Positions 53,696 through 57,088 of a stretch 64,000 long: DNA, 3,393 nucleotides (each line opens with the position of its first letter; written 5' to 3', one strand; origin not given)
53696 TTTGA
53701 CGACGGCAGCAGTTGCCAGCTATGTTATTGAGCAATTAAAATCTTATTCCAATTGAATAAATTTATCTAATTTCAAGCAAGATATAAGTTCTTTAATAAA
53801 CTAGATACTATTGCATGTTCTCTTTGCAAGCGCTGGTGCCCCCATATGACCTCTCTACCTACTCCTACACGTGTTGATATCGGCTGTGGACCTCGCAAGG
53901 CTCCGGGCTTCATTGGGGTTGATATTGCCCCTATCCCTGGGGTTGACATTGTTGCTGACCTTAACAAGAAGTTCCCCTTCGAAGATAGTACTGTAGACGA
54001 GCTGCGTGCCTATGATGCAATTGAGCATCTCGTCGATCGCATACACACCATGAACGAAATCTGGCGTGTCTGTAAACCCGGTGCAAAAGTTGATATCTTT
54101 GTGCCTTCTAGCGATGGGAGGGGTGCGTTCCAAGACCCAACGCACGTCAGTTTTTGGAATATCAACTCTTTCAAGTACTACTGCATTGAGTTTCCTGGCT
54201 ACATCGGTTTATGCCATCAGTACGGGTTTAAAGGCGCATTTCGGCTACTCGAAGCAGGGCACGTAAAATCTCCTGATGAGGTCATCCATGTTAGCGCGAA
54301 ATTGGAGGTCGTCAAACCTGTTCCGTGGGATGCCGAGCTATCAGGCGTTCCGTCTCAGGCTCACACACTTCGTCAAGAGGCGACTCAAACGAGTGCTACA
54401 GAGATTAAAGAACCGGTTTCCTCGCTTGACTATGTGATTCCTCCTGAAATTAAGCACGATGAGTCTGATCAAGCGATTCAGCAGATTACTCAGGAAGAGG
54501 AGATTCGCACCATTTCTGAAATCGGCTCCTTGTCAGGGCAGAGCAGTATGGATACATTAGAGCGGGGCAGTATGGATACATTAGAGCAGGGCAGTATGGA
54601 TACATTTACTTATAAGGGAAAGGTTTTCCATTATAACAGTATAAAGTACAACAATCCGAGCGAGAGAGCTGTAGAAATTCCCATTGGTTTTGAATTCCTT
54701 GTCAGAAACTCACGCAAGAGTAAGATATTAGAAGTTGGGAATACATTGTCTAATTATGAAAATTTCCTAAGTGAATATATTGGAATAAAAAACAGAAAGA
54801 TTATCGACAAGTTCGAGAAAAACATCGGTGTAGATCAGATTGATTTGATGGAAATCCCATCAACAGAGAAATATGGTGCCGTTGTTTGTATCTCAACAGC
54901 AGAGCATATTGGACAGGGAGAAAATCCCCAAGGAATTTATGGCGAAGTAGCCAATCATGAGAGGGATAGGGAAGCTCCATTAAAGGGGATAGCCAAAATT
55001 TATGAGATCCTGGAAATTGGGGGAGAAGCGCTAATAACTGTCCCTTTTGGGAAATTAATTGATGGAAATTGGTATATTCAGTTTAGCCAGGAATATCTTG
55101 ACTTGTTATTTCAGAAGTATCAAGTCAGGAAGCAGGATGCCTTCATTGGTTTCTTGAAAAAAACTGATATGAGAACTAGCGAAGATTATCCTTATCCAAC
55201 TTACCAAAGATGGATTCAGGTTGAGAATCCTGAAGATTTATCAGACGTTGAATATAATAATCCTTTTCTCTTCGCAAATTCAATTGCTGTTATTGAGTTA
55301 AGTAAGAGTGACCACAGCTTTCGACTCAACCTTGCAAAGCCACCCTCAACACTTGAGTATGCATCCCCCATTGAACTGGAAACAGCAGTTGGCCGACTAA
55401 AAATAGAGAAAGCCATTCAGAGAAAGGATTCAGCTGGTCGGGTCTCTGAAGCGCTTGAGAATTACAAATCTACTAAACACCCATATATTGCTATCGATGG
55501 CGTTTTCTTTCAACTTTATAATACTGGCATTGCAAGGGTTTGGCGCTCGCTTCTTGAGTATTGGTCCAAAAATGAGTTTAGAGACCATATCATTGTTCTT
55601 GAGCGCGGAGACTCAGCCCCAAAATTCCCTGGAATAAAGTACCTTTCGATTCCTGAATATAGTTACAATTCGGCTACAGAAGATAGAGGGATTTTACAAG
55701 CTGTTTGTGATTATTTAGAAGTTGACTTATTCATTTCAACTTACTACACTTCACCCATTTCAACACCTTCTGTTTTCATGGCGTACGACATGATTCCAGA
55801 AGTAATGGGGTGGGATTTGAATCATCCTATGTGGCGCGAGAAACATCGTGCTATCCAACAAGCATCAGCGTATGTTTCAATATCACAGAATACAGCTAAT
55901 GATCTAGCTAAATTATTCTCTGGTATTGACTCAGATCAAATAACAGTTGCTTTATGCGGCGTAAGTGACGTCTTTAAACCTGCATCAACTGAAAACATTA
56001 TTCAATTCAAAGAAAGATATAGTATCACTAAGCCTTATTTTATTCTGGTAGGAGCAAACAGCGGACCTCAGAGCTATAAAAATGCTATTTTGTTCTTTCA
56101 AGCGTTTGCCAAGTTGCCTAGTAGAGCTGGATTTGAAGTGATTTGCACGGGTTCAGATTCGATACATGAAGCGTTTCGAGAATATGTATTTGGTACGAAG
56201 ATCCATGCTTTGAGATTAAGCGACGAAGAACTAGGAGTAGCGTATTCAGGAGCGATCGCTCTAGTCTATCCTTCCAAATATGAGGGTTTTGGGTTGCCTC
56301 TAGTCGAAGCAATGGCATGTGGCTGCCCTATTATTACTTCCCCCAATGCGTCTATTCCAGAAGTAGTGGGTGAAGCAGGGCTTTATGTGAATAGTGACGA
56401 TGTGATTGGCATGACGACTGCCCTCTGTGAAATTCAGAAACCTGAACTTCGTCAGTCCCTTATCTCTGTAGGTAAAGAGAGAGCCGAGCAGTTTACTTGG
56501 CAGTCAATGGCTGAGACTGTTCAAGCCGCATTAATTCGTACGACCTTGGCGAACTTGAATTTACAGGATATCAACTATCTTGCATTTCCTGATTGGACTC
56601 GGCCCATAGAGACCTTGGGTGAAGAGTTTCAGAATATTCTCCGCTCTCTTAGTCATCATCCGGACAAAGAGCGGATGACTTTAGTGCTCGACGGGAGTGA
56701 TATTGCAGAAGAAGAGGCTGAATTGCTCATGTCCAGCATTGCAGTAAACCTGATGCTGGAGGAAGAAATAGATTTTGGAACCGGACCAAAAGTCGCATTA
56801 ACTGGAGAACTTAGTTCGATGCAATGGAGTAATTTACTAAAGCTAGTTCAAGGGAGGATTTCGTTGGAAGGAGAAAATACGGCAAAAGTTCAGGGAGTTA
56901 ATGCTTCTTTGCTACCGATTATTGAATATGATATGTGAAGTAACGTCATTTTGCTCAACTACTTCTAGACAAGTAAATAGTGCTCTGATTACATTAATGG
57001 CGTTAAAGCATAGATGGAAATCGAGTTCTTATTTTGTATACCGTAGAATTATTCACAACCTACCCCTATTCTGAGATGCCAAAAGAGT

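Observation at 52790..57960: Low-GC (~40%) island encoding a dual-methyltransferase/GT4 fusion and an FkbM methyltransferase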

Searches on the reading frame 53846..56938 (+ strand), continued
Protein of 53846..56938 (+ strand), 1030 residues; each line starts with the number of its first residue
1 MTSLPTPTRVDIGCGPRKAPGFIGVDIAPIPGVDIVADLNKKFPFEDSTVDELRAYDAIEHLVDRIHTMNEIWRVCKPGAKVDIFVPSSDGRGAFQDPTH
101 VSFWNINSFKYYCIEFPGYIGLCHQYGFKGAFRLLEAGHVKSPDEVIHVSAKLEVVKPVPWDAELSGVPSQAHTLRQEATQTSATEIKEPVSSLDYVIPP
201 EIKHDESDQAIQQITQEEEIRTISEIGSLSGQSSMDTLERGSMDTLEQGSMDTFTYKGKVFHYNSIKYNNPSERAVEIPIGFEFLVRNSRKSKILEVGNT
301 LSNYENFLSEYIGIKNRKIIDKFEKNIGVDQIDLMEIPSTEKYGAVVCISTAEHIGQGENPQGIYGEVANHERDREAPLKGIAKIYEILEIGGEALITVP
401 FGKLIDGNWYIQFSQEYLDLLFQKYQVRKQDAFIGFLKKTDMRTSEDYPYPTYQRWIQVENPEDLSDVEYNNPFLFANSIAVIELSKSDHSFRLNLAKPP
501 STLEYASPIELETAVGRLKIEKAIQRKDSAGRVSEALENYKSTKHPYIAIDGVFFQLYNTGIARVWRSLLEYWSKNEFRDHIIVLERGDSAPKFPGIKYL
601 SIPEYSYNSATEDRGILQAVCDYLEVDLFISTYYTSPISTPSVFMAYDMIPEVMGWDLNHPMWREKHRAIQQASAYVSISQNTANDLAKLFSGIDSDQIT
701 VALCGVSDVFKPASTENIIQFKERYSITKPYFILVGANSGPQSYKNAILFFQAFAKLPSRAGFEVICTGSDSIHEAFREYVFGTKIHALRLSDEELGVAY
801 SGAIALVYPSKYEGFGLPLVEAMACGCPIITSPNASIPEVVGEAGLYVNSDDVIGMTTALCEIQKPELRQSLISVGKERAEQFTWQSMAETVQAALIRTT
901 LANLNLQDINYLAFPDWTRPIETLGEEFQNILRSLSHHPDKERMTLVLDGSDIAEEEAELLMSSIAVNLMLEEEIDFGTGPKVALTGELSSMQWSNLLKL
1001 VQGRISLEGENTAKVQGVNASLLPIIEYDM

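Call 13: find_encoding_contigs(protein=P0003, flank=10000, max_places=3)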
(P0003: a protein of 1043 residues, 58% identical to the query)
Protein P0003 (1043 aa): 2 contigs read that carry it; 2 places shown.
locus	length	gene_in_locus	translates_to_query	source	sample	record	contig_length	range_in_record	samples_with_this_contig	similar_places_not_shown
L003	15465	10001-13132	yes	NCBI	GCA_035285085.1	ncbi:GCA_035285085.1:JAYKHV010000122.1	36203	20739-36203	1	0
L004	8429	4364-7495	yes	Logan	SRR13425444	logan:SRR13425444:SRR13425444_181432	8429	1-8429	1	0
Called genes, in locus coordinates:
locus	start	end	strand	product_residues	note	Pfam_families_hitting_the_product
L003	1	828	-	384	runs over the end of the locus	PF04107:GCS2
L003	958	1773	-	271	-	-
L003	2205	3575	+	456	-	PF01656:CbiA, PF13500:AAA_26 (faint), PF07685:GATase_3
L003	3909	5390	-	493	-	PF03055:RPE65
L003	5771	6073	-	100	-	PF06803:DUF1232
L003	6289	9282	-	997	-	PF00515:TPR_1 (weak), PF13414:TPR_11, PF13424:TPR_12 (weak), PF00515:TPR_1 (weak), PF13181:TPR_8 (weak), PF13424:TPR_12 (weak), PF14559:TPR_19, PF13844:Glyco_transf_41, +13 more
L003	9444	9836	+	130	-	-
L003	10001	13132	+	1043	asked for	PF13489:Methyltransf_23, PF13439:Glyco_transf_4, PF00534:Glycos_transf_1, PF13692:Glyco_trans_1_4, PF13524:Glyco_trans_1_2 (faint), PF20706:GT4-conflict (faint)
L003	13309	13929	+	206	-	PF05685:Uma2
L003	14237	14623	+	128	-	PF04480:DUF559, PF18741:MTES_1575 (weak)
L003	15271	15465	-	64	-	?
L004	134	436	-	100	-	PF06803:DUF1232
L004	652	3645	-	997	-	PF00515:TPR_1 (weak), PF13414:TPR_11, PF13424:TPR_12 (weak), PF00515:TPR_1 (weak), PF13181:TPR_8 (weak), PF13424:TPR_12 (weak), PF14559:TPR_19, PF13844:Glyco_transf_41, +13 more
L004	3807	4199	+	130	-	-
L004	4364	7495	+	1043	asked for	PF13489:Methyltransf_23, PF13439:Glyco_transf_4, PF00534:Glycos_transf_1, PF13692:Glyco_trans_1_4, PF13524:Glyco_trans_1_2 (faint), PF20706:GT4-conflict (faint)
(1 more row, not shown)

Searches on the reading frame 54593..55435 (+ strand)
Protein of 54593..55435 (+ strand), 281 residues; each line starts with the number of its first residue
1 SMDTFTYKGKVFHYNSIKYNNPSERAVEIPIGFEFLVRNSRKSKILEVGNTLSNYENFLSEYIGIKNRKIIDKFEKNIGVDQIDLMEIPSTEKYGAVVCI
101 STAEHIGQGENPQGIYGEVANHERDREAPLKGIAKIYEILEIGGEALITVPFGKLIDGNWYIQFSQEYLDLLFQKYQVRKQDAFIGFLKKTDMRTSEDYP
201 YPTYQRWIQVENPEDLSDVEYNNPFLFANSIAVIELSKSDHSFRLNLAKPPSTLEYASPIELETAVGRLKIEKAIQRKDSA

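Call 44: search_solved_structures(query=window:54593-55435:+, max_evalue=10)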
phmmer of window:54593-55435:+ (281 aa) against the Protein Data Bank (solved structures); distinct sequences matched with E-value up to 10: 0.

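Call 49: predict_structure(alignment_id=A4)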
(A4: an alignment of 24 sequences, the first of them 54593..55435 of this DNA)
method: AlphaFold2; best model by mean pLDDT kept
length: 281 residues; sequences in the alignment: 24
mean_pLDDT: 81.7   pTM: 0.84
mean pLDDT of the five models: 81.7, 81.0, 79.5, 78.4, 76.9
residues with pLDDT >= 90: 139; 70-90: 80; 50-70: 33; < 50: 29
segments of 3 or more residues with pLDDT < 50: 110-121, 265-281
pLDDT, mean of each block of 10 residues (from residue 1): 89 77 81 91 89 72 82 83 92 95 59 41 78 96 96 89 94 96 97 70 80 95 88 95 90 90 49 41 36
secondary structure, 60 per line:
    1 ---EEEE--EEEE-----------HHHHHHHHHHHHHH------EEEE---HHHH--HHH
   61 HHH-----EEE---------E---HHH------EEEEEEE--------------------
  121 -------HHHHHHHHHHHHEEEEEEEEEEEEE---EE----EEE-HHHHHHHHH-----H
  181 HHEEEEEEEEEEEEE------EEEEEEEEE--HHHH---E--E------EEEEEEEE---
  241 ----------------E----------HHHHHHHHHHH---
elements in order: E4-7 E10-13 H25-38 E45-48 H52-55 H58-63 E69-71 E94-100 H128-139 E140-152 E162-164 H166-174 E183-195 E202-210 H213-216 E230-237 H268-278

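Call 53: fold_search(model_id=the predicted structure, library=pdb)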
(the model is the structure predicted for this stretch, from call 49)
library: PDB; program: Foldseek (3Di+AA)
matches with E <= 10: 1288; with E <= 0.001: 270
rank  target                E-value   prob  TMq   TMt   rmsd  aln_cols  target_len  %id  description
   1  3dli_A                1.4e-05  1.00  0.38  0.46   9.2       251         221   16  Crystal structure of a SAM dependent methyltransferase from Archaeoglobus fulgidus (released 2008-07-15)
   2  2idj_A                2.0e-05  1.00  0.38  0.38   8.7       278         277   10  Crystal Structure of Rat Glycine N-Methyltransferase Apoprotein, Monoclinic Form (released 2006-12-19)
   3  3eey_A                2.3e-05  1.00  0.39  0.52   6.6       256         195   12  CRYSTAL STRUCTURE OF PUTATIVE RRNA-METHYLASE FROM Clostridium thermocellum (released 2008-09-16)
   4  4p7c_A                2.5e-05  1.00  0.42  0.38   7.0       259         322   14  Crystal structure of putative methyltransferase from Pseudomonas syringae pv. tomato (released 2014-04-09)
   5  3eey_F                3.3e-05  1.00  0.39  0.54   7.1       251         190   13  CRYSTAL STRUCTURE OF PUTATIVE RRNA-METHYLASE FROM Clostridium thermocellum (released 2008-09-16)
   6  8x8j_A                3.3e-05  1.00  0.36  0.41  10.9       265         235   11  The structure of AbBioc in complex with inhibitor sinefungin (released 2024-11-13)
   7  2aow_A                3.8e-05  1.00  0.36  0.35  10.4       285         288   10  Histamine Methyltransferase (Natural Variant I105) Complexed with the Acetylcholinesterase Inhibitor and Altzheimer's  (released 2005-09-13)
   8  3ccf_A                3.8e-05  1.00  0.36  0.41   7.4       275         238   12  Crystal structure of putative methyltransferase (YP_321342.1) from Anabaena variabilis ATCC 29413 at 1.90 A resolution (released 2008-03-11)
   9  6hp1                  4.0e-05  1.00  0.35  0.33   6.0       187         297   14  Crystal Structure of the O-Methyltransferase from the trans-AT PKS multienzyme C0ZGQ3 of Brevibacillus brevis (released 2019-10-09)
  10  4p7c_B                4.0e-05  1.00  0.39  0.35   8.4       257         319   13  Crystal structure of putative methyltransferase from Pseudomonas syringae pv. tomato (released 2014-04-09)
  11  3ccf_B                4.0e-05  1.00  0.39  0.44   9.4       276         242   13  Crystal structure of putative methyltransferase (YP_321342.1) from Anabaena variabilis ATCC 29413 at 1.90 A resolution (released 2008-03-11)
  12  8x8j_B                4.5e-05  1.00  0.40  0.46  10.8       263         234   11  The structure of AbBioc in complex with inhibitor sinefungin (released 2024-11-13)
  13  4qnv_A                5.1e-05  1.00  0.42  0.37   7.5       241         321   16  Crystal structure of Cx-SAM bound CmoB from E. coli in P6122 (released 2014-09-17)
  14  3ofk_C                5.1e-05  1.00  0.39  0.51   7.8       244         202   11  Crystal structure of N-methyltransferase NodS from Bradyrhizobium japonicum WM9 in complex with S-adenosyl-l-homocyste (released 2010-10-27)
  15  4dq0_A                5.1e-05  1.00  0.39  0.53   5.7       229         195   11  The crystal structure of tellurite resistance protein from Escherichia coli O157:H7 str. Sakai (released 2012-02-29)
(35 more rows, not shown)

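Call 67: search_protein_families(library=pfam, proteins=[window:54593-55435:+], max_evalue=10)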
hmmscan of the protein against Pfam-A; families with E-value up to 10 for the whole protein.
window:54593-55435:+ (281 aa): 1 family
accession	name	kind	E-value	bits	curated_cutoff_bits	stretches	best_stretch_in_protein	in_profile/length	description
PF23662.1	DUF7152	-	0.09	13.6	27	1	208-259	23-74/100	Domain of unknown function (DUF7152)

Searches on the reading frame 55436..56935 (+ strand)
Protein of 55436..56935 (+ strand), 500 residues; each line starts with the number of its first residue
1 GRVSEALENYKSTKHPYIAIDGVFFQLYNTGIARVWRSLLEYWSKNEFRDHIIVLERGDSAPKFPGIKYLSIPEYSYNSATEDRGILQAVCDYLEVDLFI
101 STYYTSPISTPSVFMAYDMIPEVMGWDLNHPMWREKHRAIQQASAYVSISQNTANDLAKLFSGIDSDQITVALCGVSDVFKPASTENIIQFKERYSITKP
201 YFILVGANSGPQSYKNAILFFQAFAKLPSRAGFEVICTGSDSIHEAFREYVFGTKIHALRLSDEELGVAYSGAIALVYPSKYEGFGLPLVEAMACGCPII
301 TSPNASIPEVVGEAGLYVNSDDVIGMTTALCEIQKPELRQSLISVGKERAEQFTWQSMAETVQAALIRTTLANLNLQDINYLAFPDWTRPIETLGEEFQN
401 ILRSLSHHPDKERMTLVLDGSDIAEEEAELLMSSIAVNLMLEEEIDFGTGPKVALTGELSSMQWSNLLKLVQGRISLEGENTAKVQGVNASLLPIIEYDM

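Call 65: search_solved_structures(query=window:55436-56935:+, max_evalue=0.001)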
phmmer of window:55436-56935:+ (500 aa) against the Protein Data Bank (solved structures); distinct sequences matched with E-value up to 0.001: 19.
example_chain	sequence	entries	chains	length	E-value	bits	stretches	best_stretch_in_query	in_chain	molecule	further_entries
7qsg_A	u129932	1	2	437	4.8e-14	55.1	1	259-363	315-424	D-inositol 3-phosphate glycosyltransferase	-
6kih_A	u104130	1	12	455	4.5e-11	45.3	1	246-361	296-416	Tll1590 protein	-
6tvp_A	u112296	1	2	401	2.3e-09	39.7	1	124-361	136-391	Alpha-maltose-1-phosphate synthase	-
2jjm_A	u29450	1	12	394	2.4e-07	33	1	186-354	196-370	GLYCOSYL TRANSFERASE, GROUP 1 FAMILY PROTEIN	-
3mbo_A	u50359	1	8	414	2.7e-07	32.8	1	186-354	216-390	Glycosyltransferase, group 1 family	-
3c4q_A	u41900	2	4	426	2.3e-06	29.8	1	164-377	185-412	Predicted glycosyltransferases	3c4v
3c48_A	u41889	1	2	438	2.7e-06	29.6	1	164-376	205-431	Predicted glycosyltransferases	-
4n9w_A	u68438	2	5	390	3.5e-06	29.2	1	281-363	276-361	GDP-mannose-dependent alpha-(1-2)-phosphatidylinositol mannosyltransferase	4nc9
2gej_A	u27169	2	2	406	3.8e-06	29.1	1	281-363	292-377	PHOSPHATIDYLINOSITOL MANNOSYLTRANSFERASE (PimA)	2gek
3okc_A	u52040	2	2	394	6e-06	28.4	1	282-362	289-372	GDP-mannose-dependent alpha-(1-6)-phosphatidylinositol monomannoside mannosyltransferase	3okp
3oka_A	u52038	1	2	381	6.4e-06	28.3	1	282-362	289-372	GDP-mannose-dependent alpha-(1-6)-phosphatidylinositol monomannoside mannosyltransferase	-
7fg9_A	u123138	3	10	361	7.6e-06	28.1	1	199-325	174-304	Glycosyl transferase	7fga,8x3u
8x3q_C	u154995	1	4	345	7.8e-06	28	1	199-325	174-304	Glycosyl transferase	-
2r60_A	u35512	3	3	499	2.8e-05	26.2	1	272-361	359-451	Glycosyl transferase, group 1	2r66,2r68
5d00_A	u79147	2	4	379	3e-05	26.1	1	244-337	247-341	N-acetyl-alpha-D-glucosaminyl L-malate synthase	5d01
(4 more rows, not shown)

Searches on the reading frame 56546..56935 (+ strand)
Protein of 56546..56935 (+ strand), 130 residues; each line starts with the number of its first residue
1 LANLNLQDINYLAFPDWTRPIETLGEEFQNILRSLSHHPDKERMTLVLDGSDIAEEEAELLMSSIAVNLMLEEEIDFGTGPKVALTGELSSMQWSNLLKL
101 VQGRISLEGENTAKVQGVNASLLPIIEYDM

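Call 67: search_protein_families(library=pfam, proteins=[window:56546-56935:+], max_evalue=10)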
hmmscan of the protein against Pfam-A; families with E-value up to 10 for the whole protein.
window:56546-56935:+ (130 aa): 0 families

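Call 73: search_protein_representatives(protein=window:56546-56935:+)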
Query: 130 residues. Proteins with E-value up to 0.001 (for the whole library): 424; up to 1e-10: 278; up to 1e-30: 13. The best 150 are listed.
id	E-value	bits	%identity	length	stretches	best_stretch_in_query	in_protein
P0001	1.0e-75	268.0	99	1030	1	1-130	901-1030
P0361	4.0e-57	208.1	42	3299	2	4-126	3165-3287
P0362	4.1e-52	191.9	40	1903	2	3-129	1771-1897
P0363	2.1e-48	179.9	38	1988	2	3-129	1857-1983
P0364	5.7e-45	168.8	40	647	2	3-118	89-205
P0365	6.0e-45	168.8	41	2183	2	3-127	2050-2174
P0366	6.1e-45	168.7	39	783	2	2-125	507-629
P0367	7.5e-40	152.3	36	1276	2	3-124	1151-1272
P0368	4.5e-37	143.3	33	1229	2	3-118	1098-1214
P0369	2.0e-34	134.8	35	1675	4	4-99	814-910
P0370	4.5e-33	130.4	35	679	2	4-110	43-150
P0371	8.9e-33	129.5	41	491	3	2-120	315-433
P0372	4.6e-31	123.9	46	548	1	3-129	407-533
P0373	3.8e-29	117.8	43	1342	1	3-123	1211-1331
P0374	4.5e-29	117.5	48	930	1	3-115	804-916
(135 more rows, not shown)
